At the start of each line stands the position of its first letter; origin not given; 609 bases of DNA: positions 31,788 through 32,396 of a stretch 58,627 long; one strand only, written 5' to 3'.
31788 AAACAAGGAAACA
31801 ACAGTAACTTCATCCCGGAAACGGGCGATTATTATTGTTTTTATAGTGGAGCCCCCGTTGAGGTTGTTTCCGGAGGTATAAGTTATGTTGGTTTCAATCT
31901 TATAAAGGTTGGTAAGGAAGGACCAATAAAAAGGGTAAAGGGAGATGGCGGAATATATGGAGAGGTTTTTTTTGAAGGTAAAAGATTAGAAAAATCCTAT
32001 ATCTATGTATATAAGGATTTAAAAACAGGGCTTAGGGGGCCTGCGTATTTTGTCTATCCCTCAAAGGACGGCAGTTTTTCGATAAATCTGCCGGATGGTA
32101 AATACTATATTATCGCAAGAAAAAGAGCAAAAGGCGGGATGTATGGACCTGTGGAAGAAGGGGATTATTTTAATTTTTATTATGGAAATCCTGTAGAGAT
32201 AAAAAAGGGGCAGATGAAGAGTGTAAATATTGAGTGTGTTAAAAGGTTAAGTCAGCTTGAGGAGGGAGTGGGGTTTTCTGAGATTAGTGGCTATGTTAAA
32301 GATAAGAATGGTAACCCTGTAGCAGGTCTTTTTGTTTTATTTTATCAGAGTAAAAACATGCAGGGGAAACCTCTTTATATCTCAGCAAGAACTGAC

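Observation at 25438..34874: Twelve copies of one beta-sandwich module of about 100 aa, distributed over four paralogous three-module proteins, with a conserved G-P-x3-G-(D/E) loop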

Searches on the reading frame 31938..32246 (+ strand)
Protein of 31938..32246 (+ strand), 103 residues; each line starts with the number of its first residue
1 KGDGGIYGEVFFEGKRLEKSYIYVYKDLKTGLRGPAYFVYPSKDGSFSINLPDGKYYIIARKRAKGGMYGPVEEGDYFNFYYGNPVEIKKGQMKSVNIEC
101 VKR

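Call 39: search_solved_structures(query=A3, max_evalue=1, show_alignments=5)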
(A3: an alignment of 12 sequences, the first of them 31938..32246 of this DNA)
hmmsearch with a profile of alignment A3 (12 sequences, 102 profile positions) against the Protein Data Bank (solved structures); distinct sequences matched with E-value up to 1: 13.
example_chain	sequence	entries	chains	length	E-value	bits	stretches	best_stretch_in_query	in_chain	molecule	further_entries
9c7v_B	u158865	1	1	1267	5.7e-06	29.6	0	19-60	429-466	BOS complex subunit NOMO2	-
9e7m_Ta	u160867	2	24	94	0.00024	24.4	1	3-61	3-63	Tail fiber protein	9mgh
3phs_A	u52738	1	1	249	0.013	18.8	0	38-100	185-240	Cell wall surface anchor family protein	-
6fwv_A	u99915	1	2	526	0.031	17.6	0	11-56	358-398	Collagen Adhesion protein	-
3qec_A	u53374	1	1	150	0.084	16.2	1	37-61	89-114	Putative carbohydrate binding protein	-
1xpn_A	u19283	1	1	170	0.1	15.9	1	37-61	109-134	hypothetical protein PA1324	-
4lr4_A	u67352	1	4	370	0.2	15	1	47-93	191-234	hypothetical protein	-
2g2n_A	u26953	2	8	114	0.49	13.7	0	32-57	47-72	Transthyretin-like protein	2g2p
2igl_A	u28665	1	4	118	0.55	13.6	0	32-57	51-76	Transthyretin-like protein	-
8tly_A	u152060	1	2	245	0.57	13.5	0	33-88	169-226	Activating signal cointegrator 1 complex subunit 1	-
3hn5_A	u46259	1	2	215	0.67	13.3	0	5-65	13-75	Putative exported protein BF0290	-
4yok_A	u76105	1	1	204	0.7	13.2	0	17-66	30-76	Putative flagellar protein FliS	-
6tpl_A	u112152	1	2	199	0.71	13.2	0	6-52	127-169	Intimin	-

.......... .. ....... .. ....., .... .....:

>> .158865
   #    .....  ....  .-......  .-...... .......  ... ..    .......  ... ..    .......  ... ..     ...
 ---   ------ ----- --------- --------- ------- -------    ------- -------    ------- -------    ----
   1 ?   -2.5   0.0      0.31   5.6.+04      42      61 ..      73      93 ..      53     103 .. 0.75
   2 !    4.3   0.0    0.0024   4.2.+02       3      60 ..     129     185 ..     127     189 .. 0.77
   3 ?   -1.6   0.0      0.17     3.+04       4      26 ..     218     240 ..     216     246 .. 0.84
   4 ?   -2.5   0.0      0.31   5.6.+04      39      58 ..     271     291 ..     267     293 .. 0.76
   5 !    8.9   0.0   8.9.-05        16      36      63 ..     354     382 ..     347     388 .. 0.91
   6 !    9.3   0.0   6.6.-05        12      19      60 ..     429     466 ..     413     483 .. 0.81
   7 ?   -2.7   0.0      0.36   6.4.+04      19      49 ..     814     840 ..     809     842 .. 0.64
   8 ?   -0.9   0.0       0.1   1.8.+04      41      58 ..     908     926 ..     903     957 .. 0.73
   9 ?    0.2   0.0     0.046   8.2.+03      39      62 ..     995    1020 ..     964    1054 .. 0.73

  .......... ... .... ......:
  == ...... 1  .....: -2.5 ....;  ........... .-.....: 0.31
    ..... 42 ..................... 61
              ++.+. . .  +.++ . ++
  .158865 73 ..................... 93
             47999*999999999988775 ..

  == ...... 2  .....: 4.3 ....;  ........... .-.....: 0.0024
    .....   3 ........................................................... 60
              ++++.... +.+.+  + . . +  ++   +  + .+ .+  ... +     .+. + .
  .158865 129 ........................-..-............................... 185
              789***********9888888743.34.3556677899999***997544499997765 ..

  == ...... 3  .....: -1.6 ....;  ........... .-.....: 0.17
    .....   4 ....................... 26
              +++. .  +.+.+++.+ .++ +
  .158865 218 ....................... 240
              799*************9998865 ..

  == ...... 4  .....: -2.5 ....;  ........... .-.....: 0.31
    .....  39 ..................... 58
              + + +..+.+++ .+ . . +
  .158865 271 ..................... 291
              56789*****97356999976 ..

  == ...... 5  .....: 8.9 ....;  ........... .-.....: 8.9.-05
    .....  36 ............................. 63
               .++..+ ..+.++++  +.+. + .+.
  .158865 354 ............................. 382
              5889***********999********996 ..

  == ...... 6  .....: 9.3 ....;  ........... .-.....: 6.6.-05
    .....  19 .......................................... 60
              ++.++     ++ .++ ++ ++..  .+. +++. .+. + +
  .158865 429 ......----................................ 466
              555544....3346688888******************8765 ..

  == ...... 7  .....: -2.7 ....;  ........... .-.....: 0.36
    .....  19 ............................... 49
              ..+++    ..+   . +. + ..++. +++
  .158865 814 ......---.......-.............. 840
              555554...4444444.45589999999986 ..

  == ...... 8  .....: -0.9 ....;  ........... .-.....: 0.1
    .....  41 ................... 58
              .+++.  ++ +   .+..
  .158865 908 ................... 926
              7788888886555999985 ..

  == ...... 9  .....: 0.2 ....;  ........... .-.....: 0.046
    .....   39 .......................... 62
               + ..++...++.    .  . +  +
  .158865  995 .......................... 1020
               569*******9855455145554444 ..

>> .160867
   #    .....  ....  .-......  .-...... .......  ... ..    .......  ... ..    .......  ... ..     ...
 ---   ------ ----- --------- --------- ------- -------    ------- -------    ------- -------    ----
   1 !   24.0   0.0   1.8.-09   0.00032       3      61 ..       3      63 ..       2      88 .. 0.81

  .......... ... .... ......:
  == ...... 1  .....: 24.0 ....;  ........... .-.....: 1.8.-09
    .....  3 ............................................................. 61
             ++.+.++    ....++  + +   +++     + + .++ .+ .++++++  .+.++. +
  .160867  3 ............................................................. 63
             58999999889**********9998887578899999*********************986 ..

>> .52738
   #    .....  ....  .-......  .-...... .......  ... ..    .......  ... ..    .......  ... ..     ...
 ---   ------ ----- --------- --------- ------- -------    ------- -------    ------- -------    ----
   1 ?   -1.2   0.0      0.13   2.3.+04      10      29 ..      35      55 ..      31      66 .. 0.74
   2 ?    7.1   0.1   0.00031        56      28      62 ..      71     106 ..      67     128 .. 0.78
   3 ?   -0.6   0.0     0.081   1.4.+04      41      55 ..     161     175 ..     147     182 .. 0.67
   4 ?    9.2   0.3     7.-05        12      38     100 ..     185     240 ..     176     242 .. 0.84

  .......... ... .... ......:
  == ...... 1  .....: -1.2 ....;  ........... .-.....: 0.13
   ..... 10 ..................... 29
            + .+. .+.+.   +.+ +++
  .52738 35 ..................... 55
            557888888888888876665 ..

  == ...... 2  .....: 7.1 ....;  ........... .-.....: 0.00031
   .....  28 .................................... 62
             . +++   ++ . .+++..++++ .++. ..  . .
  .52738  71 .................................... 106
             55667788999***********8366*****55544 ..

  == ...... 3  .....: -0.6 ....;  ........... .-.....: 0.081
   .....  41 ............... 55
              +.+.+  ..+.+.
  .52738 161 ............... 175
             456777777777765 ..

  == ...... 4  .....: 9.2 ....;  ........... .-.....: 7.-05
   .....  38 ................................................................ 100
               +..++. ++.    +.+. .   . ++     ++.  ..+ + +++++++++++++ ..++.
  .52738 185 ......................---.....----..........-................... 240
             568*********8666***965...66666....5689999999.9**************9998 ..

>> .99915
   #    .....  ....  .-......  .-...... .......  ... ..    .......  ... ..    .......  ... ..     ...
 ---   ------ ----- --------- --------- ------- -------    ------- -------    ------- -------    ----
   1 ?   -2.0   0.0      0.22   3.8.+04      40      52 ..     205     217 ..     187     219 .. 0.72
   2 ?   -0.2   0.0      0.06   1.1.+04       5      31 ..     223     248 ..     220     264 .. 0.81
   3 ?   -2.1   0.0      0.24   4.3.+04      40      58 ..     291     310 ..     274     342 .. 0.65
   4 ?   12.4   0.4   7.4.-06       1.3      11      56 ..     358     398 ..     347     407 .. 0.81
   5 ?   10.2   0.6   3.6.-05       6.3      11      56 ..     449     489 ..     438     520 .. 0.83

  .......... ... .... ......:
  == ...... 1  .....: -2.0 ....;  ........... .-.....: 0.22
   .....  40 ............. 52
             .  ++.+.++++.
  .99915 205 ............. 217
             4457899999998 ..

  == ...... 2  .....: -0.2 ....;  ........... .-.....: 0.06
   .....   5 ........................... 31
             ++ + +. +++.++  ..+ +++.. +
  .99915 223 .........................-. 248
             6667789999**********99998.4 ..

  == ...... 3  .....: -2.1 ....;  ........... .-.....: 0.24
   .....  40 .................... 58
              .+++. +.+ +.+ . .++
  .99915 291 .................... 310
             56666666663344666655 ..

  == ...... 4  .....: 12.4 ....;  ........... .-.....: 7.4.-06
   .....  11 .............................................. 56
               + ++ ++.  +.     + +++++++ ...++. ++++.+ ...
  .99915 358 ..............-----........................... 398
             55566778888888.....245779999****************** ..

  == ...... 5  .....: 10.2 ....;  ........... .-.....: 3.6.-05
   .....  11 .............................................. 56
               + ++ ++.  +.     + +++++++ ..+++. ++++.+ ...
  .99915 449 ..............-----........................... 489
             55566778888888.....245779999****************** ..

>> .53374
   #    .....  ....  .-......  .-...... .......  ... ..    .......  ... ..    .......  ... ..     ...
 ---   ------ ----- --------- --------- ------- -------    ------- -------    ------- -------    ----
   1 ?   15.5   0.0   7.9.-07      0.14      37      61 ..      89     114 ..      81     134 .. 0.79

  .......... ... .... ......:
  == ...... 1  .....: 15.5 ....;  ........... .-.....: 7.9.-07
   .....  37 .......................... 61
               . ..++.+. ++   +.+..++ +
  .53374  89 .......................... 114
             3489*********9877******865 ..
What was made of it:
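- The module profile weakly matches PA1324, annotated as a putative carbohydrate-binding protein (E about 0.1, call 39).
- Tried and rejected: Only the generic first 60 positions match (NOMO, phage tail-fibre N domain, pilin CnaB, PA1324) (call 39).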

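Call 44: search_protein_representatives(alignment_id=A3)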
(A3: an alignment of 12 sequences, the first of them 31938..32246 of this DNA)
Query: 12 sequences, 102 profile positions. Proteins with E-value up to 0.001 (for the whole library): 16857; up to 1e-10: 2991; up to 1e-30: 226. The best 150 are listed.
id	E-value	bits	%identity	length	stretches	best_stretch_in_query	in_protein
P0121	6.4e-93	321.7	-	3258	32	5-59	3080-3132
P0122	1.9e-82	288.1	-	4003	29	3-65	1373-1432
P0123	2.9e-71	252.1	-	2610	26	4-59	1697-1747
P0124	4.7e-71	251.5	-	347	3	3-101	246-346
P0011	7.1e-69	244.5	-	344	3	2-101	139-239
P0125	2.8e-68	242.5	-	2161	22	6-60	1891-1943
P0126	5.5e-66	235.2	-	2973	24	4-59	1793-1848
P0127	5.4e-65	232.0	-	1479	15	5-60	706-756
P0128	2.8e-63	226.5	-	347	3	4-100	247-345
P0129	2.4e-62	223.5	-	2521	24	3-59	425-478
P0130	2.4e-60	217.1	-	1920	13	3-66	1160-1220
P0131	2.6e-60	217.0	-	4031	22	3-58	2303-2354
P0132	3.2e-60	216.7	-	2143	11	2-60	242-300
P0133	3.1e-58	210.3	-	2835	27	5-87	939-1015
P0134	8.7e-58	208.9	-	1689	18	3-57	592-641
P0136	1.6e-56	204.8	-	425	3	3-100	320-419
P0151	5.1e-53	193.6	-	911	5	3-99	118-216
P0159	1.4e-50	185.7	-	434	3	3-100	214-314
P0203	2.6e-41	155.9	-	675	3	2-99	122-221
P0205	5.0e-41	155.1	-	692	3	4-98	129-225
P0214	3.2e-40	152.4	-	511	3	2-99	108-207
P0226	1.0e-38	147.6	-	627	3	3-99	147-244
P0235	4.0e-38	145.7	-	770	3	4-96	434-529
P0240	6.3e-38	145.1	-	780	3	5-101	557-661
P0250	6.2e-37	141.9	-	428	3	2-99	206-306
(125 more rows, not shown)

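Call 45: search_protein_families(library=pfam, proteins=[P0203, P0205, P0226, P0235, P0240, P0151, P0214, P0159, P0136, P0250], max_evalue=0.001)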
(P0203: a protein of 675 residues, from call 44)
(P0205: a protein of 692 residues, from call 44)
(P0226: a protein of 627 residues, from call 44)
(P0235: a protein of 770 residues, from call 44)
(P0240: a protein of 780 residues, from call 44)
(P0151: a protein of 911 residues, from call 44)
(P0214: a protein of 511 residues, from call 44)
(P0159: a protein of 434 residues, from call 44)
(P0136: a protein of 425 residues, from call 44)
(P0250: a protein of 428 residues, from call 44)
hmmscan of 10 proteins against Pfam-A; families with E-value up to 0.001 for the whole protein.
P0203 (675 aa): 6 families
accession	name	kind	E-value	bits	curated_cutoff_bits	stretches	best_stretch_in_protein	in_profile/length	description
PF13620.12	CarboxypepD_reg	-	3.6e-18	66.1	32.3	2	260-325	1-55/82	Carboxypeptidase regulatory-like domain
PF10670.15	DUF4198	-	1.6e-06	28.8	34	0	123-181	147-206/209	Domain of unknown function (DUF4198)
PF05048.19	NosD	-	4.1e-05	23.6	23.6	1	493-614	49-173/212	Periplasmic copper-binding protein (NosD)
PF11974.14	bMG3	-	6.8e-05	23.2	34.9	0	132-186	24-80/103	Bacterial alpha-2-macroglobulin MG3 domain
PF13715.12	CarbopepD_reg_2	-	9.8e-05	22.8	32.2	0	296-324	22-50/88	CarboxypepD_reg-like domain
PF20598.4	DUF6795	-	0.00094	19.9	27.4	0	125-171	1-45/103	Domain of unknown function (DUF6795)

P0205 (692 aa): 5 families
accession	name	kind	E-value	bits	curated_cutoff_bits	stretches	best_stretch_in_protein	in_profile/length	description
PF13620.12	CarboxypepD_reg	-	1.3e-12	48.3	32.3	0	269-333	2-55/82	Carboxypeptidase regulatory-like domain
PF10670.15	DUF4198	-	5.9e-10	40.1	34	0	129-186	148-206/209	Domain of unknown function (DUF4198)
PF13229.12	Beta_helix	-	1.9e-06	28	25.9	1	503-605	27-135/158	Right handed beta helix region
PF05048.19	NosD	-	5.3e-06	26.5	23.6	1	507-619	47-159/212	Periplasmic copper-binding protein (NosD)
PF08400.16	phage_tail_N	-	2e-05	25.1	26.6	0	138-216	14-89/134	Prophage tail fibre N-terminal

P0226 (627 aa): 12 families
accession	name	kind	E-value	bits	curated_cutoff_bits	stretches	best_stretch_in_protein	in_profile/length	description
PF13847.12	Methyltransf_31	-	2.2e-17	63.6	27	1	468-583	1-119/145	Methyltransferase domain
PF13649.12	Methyltransf_25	-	4.2e-14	53.4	27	1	474-570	1-97/97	Methyltransferase domain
PF08241.18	Methyltransf_11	-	2.4e-13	51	21.2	1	476-573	2-94/95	Methyltransferase domain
PF13620.12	CarboxypepD_reg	-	7.4e-13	49.1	32.3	0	277-340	2-55/82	Carboxypeptidase regulatory-like domain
PF08242.18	Methyltransf_12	-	1.2e-10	42.4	30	1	476-572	2-98/98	Methyltransferase domain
PF01728.25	FtsJ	-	1.3e-08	35.4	24.1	1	456-519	6-66/181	FtsJ-like methyltransferase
PF01209.24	Ubie_methyltran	-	9.4e-08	32.1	20.1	1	461-580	38-157/233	ubiE/COQ5 methyltransferase family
PF02475.24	TRM5-TYW2_MTfase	-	3.5e-07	30.7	28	1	468-570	34-131/164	TRM5/TYW2 methyltransferase domain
PF10670.15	DUF4198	-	5.5e-07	30.4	34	0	148-203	148-205/209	Domain of unknown function (DUF4198)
PF13489.12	Methyltransf_23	-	7.5e-06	26.2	27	1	461-575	11-117/164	Methyltransferase domain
PF05175.20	MTS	-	2e-05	24.7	23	1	467-579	28-143/170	Methyltransferase small domain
PF01135.25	PCMT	-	5.6e-05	23.5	20.3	1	462-528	65-131/210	Protein-L-isoaspartate(D-aspartate) O-methyltransferase (PCMT)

P0235 (770 aa): 4 families
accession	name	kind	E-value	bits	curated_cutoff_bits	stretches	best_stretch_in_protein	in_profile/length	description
PF13229.12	Beta_helix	-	1.5e-21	77.1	25.9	2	142-261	34-158/158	Right handed beta helix region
PF05048.19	NosD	-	1.5e-18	67.4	23.6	2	222-322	39-140/212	Periplasmic copper-binding protein (NosD)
PF13620.12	CarboxypepD_reg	-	1.3e-14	54.7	32.3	1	435-493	2-56/82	Carboxypeptidase regulatory-like domain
PF10670.15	DUF4198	-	5.3e-07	30.4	34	1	436-492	150-206/209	Domain of unknown function (DUF4198)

P0240 (780 aa): 4 families
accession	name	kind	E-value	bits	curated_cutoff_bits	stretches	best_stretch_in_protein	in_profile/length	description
PF13229.12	Beta_helix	-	1.7e-25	89.9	25.9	2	174-275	15-119/158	Right handed beta helix region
PF05048.19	NosD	-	6.8e-21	75.1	23.6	2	238-316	93-174/212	Periplasmic copper-binding protein (NosD)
PF13620.12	CarboxypepD_reg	-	1.4e-11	45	32.3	1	442-499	2-55/82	Carboxypeptidase regulatory-like domain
PF10670.15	DUF4198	-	0.00017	22.2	34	0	442-499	149-206/209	Domain of unknown function (DUF4198)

P0151 (911 aa): 5 families
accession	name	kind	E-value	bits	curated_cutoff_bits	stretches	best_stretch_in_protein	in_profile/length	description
PF13620.12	CarboxypepD_reg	-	2.7e-24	85.8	32.3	1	249-312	2-55/82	Carboxypeptidase regulatory-like domain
PF10670.15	DUF4198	-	1.4e-08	35.5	34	0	256-312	155-206/209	Domain of unknown function (DUF4198)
PF13229.12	Beta_helix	-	2.7e-08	34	25.9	1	474-591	7-116/158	Right handed beta helix region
PF05048.19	NosD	-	4.5e-07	29.9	23.6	1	473-589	23-145/212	Periplasmic copper-binding protein (NosD)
PF13715.12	CarbopepD_reg_2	-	8.4e-06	26.2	32.2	0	802-858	1-50/88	CarboxypepD_reg-like domain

P0214 (511 aa): 2 families
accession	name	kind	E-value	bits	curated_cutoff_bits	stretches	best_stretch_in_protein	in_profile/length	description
PF13620.12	CarboxypepD_reg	-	9.5e-11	42.3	32.3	0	249-312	1-54/82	Carboxypeptidase regulatory-like domain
PF10670.15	DUF4198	-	8.8e-07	29.7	34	1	108-164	146-203/209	Domain of unknown function (DUF4198)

P0159 (434 aa): 2 families
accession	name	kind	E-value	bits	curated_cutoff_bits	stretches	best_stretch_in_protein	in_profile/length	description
PF10670.15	DUF4198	-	7.9e-11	42.9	34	0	215-272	148-205/209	Domain of unknown function (DUF4198)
PF13620.12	CarboxypepD_reg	-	3.3e-10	40.6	32.3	1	334-392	2-55/82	Carboxypeptidase regulatory-like domain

P0136 (425 aa): 3 families
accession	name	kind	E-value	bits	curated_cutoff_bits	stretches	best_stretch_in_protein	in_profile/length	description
PF13620.12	CarboxypepD_reg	-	3.1e-08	34.3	32.3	0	322-379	2-56/82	Carboxypeptidase regulatory-like domain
PF23194.1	NOMO_5th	-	3.4e-05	24.6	27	0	353-375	31-54/89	NOMO fifth transthyretin-like domain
PF10670.15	DUF4198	-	4.6e-05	24.1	34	0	82-140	147-205/209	Domain of unknown function (DUF4198)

P0250 (428 aa): 2 families
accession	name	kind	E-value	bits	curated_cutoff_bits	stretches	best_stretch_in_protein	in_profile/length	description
PF13620.12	CarboxypepD_reg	-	3e-20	72.8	32.3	2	208-303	1-79/82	Carboxypeptidase regulatory-like domain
PF10670.15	DUF4198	-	9.5e-08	32.8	34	0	206-266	146-206/209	Domain of unknown function (DUF4198)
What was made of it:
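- Single polypeptides exist in both orders, T3+BH and BH+T3 (call 45).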

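Call 61: find_encoding_contigs(protein=P0235, flank=8000, max_places=2)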
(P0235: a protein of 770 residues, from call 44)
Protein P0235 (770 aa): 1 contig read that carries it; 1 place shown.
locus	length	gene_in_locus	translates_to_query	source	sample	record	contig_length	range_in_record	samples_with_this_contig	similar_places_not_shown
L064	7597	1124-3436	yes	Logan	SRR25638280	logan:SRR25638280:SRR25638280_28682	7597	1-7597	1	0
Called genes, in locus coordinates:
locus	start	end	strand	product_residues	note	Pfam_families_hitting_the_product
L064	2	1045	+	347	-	?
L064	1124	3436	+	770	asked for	PF28492:Beta_helix_4, PF13229:Beta_helix, PF05048:NosD, PF13229:Beta_helix (weak), PF10670:DUF4198 (faint), PF13620:CarboxypepD_reg (weak)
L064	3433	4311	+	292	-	PF01497:Peripla_BP_2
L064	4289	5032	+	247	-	PF00005:ABC_tran, PF13304:AAA_21 (weak)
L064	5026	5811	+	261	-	PF01061:ABC2_membrane, PF12698:ABC2_membrane_3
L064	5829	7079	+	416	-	PF13360:PQQ_2, PF13570:Beta-prop_ACSF4, PF01011:PQQ, PF13570:Beta-prop_ACSF4, PF13360:PQQ_2, PF13570:Beta-prop_ACSF4, PF13360:PQQ_2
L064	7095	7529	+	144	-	-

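Call 62: find_encoding_contigs(protein=P0203, flank=10000, max_places=2)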
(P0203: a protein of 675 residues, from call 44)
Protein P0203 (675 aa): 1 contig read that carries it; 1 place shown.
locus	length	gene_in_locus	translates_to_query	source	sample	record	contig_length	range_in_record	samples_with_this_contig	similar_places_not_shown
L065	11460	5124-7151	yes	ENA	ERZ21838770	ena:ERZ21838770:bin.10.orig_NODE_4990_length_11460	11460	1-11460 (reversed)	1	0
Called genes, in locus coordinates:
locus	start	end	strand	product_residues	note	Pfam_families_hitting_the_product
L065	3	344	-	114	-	?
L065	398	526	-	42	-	-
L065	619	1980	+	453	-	PF02881:SRP54_N, PF06414:Zeta_toxin (faint), PF00448:SRP54, PF02978:SRP_SPB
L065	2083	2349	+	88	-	PF00886:Ribosomal_S16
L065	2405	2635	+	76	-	PF07650:KH_2 (weak), PF13083:KH_KhpA-B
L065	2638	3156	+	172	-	PF01782:RimM, PF05239:PRC, PF24986:PRC_RimM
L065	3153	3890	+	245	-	PF01746:tRNA_m1G_MT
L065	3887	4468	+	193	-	PF09936:Methyltrn_RNA_4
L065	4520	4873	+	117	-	PF01245:Ribosomal_L19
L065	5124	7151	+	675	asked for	PF10670:DUF4198 (faint), PF13620:CarboxypepD_reg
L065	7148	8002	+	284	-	PF13620:CarboxypepD_reg (faint)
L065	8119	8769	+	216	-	PF01351:RNase_HII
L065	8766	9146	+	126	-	PF08378:NERD (weak), PF02021:UPF0102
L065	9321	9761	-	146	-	PF09537:DUF2383, PF13668:Ferritin_2 (faint)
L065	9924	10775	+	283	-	PF00795:CN_hydrolase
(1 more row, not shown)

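Call 63: find_encoding_contigs(protein=P0240, flank=10000, max_places=2)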
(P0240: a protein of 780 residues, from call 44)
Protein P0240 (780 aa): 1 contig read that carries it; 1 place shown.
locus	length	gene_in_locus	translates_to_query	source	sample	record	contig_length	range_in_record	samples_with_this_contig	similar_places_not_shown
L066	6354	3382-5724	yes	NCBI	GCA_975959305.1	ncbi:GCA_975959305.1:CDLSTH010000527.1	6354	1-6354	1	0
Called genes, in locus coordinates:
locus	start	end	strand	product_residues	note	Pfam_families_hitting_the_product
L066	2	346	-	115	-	?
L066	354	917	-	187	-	-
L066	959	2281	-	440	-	PF02310:B12-binding, PF04055:Radical_SAM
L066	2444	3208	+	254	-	-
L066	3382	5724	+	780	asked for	PF13620:CarboxypepD_reg (faint), PF28492:Beta_helix_4, PF05048:NosD (weak), PF13229:Beta_helix, PF05048:NosD, PF13229:Beta_helix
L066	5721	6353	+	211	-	?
